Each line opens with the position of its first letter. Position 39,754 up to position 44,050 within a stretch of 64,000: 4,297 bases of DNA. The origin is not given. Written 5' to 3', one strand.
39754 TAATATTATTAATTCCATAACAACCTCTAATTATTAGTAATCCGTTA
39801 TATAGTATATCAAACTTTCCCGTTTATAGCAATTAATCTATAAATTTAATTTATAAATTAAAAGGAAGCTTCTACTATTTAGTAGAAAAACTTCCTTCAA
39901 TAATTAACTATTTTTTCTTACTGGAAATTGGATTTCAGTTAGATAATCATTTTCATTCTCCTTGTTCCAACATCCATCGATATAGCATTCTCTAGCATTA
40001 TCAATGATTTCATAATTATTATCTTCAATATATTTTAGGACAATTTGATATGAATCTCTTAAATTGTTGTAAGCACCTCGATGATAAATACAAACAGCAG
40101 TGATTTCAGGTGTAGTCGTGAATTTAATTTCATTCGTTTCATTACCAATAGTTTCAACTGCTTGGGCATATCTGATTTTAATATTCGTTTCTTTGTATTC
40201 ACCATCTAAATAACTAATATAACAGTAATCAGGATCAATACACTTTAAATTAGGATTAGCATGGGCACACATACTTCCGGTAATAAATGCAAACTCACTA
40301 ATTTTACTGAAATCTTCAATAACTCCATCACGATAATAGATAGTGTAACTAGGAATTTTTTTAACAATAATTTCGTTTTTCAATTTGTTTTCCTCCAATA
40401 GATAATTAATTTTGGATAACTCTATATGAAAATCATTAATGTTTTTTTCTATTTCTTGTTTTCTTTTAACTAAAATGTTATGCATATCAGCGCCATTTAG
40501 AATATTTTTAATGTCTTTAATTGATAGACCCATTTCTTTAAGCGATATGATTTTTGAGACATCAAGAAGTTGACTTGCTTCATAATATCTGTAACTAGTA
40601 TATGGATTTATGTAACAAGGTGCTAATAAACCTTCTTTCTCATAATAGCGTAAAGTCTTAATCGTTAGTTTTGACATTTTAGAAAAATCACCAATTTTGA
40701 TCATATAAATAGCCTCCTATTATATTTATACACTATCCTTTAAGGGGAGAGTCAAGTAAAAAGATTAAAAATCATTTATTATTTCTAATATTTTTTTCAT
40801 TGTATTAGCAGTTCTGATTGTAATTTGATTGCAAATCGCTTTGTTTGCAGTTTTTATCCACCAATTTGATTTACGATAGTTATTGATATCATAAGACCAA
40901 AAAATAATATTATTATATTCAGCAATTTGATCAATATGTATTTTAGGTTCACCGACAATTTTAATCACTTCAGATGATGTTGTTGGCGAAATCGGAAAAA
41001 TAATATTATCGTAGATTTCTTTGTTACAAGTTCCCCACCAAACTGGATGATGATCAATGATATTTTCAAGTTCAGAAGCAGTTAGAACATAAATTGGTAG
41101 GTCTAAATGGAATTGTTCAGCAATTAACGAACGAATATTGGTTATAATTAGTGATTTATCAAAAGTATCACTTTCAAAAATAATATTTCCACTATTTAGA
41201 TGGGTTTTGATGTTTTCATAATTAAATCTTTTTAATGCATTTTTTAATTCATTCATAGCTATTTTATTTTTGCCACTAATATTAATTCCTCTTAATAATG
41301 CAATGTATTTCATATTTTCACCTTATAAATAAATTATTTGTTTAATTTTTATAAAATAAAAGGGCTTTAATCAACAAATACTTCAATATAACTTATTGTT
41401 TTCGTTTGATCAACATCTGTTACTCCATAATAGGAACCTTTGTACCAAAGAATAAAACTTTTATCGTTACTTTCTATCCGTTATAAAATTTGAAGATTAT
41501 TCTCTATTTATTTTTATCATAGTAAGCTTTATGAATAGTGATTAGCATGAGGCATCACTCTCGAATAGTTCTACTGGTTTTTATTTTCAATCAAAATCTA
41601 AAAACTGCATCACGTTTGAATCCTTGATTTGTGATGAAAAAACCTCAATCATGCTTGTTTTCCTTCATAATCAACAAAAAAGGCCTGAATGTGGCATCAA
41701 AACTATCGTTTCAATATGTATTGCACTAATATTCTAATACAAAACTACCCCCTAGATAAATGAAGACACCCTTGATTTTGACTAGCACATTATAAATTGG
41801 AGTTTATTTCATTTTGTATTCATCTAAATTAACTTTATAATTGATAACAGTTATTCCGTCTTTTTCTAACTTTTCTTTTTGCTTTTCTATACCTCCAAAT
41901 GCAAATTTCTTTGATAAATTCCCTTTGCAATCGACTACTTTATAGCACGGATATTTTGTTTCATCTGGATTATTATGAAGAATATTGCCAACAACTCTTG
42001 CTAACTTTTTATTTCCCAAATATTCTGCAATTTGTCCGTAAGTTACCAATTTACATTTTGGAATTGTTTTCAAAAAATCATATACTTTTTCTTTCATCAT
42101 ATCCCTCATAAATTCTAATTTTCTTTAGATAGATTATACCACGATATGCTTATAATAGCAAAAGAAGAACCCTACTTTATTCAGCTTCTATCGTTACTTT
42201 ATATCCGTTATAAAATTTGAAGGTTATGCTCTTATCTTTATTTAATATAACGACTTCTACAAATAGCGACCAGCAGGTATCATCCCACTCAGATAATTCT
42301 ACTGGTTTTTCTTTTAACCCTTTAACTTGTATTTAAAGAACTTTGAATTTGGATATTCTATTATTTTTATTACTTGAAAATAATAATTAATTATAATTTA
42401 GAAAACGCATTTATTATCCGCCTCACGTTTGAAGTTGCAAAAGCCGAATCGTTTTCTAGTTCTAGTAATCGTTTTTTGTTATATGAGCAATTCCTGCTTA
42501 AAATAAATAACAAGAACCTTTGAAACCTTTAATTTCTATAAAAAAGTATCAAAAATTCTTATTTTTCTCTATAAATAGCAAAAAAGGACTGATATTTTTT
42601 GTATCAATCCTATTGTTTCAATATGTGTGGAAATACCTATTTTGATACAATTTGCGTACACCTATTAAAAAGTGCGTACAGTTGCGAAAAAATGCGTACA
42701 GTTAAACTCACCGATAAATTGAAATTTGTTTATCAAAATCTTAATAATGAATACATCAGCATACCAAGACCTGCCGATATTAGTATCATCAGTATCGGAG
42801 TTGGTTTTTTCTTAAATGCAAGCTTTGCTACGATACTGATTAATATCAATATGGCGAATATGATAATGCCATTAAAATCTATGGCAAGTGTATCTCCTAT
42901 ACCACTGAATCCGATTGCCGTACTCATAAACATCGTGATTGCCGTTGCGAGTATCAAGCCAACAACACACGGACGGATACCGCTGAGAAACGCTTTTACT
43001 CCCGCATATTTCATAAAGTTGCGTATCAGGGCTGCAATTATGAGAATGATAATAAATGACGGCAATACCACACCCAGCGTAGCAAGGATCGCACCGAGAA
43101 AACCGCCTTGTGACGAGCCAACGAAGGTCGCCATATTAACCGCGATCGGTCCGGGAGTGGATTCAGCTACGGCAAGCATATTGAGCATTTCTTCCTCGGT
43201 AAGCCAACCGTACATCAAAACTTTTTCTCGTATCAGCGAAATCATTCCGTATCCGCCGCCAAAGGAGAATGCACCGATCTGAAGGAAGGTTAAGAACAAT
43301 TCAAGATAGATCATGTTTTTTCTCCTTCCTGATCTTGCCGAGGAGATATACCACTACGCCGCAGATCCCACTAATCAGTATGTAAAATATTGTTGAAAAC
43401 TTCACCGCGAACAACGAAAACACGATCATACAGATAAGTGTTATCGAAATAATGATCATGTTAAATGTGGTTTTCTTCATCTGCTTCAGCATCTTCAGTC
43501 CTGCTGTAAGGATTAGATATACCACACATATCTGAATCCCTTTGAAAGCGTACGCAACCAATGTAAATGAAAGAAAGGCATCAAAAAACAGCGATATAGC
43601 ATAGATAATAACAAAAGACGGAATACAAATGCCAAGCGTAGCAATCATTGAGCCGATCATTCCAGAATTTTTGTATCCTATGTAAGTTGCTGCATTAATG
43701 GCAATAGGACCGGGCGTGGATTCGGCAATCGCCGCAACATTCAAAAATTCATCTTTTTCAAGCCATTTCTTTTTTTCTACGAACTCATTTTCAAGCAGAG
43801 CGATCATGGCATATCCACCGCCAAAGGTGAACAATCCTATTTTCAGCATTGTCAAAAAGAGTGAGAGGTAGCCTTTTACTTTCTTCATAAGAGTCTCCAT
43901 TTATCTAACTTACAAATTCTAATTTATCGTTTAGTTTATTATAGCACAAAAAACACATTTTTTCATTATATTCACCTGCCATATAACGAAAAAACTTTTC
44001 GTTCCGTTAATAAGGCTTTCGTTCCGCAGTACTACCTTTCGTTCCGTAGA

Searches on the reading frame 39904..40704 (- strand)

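Call 26: search_protein_families(library=pfam, proteins=[window:39904-40704:-], max_evalue=0.00001)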
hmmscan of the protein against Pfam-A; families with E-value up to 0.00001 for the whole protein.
window:39904-40704:- (266 aa): 3 families
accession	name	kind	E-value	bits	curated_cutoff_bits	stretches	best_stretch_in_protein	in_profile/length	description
PF13411.12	MerR_1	-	5e-15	55.8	21.6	1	3-70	2-67/69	MerR HTH family regulatory protein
PF06445.20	GyrI-like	-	8.3e-12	46.1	26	1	146-263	35-155/155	GyrI-like small molecule binding domain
PF00376.29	MerR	-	1.4e-10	41.2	28.2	1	3-41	1-38/38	MerR family regulatory protein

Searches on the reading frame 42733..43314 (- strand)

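Call 28: search_protein_families(library=pfam, proteins=[window:42733-43314:-], max_evalue=0.00001)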
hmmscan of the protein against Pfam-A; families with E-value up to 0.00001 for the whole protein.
window:42733-43314:- (193 aa): 1 family
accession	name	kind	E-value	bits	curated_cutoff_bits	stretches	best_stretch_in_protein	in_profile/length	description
PF02417.20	Chromate_transp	-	3.9e-48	164.1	28.6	1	4-185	1-166/166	Chromate transporter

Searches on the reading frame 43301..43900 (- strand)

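Call 28: search_protein_families(library=pfam, proteins=[window:43301-43900:-], max_evalue=0.00001)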
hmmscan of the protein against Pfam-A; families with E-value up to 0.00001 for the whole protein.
window:43301-43900:- (199 aa): 1 family
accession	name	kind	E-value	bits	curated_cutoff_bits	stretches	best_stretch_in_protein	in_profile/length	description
PF02417.20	Chromate_transp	-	2.2e-50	171.4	28.6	1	12-182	1-166/166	Chromate transporter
